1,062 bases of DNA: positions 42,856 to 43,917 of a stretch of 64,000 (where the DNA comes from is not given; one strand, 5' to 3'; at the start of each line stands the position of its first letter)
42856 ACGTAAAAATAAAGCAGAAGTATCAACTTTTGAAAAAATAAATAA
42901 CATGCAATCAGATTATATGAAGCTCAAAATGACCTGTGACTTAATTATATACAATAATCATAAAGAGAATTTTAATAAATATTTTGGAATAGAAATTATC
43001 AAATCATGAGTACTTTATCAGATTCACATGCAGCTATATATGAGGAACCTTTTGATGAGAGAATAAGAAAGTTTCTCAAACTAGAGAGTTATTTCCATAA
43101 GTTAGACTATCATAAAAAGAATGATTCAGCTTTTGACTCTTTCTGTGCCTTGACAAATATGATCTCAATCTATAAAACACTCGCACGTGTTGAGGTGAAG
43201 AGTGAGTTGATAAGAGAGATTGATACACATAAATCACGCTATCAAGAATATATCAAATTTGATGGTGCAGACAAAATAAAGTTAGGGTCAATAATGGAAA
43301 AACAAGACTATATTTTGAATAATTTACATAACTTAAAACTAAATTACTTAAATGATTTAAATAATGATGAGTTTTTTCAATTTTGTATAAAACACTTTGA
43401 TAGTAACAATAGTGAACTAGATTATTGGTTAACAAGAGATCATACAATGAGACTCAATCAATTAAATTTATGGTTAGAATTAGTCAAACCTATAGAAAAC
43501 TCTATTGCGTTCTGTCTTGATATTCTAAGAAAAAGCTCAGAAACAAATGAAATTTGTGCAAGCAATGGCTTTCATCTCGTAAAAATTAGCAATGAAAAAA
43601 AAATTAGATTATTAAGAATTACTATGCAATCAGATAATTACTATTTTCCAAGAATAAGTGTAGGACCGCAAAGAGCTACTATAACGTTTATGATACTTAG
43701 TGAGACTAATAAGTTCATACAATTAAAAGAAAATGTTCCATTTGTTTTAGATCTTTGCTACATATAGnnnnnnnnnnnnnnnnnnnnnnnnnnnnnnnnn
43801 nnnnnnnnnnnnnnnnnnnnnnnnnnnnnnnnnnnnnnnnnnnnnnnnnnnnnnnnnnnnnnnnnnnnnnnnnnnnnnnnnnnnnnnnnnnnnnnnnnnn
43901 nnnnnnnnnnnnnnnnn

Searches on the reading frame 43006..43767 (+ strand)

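Call 36: search_protein_families(library=ncbifam, proteins=[window:43006-43767:+], max_evalue=1e-25)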
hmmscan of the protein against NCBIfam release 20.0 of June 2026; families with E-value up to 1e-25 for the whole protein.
window:43006-43767:+ (253 aa): 2 families
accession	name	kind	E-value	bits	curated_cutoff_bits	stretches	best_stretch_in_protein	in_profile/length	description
NF003656.0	PRK05287.1-4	equivalog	9.6e-44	149.7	213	1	11-252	3-251/252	cell division protein ZapD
NF003655.0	PRK05287.1-3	equivalog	5.7e-33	114.6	271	1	9-251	3-245/245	cell division protein ZapD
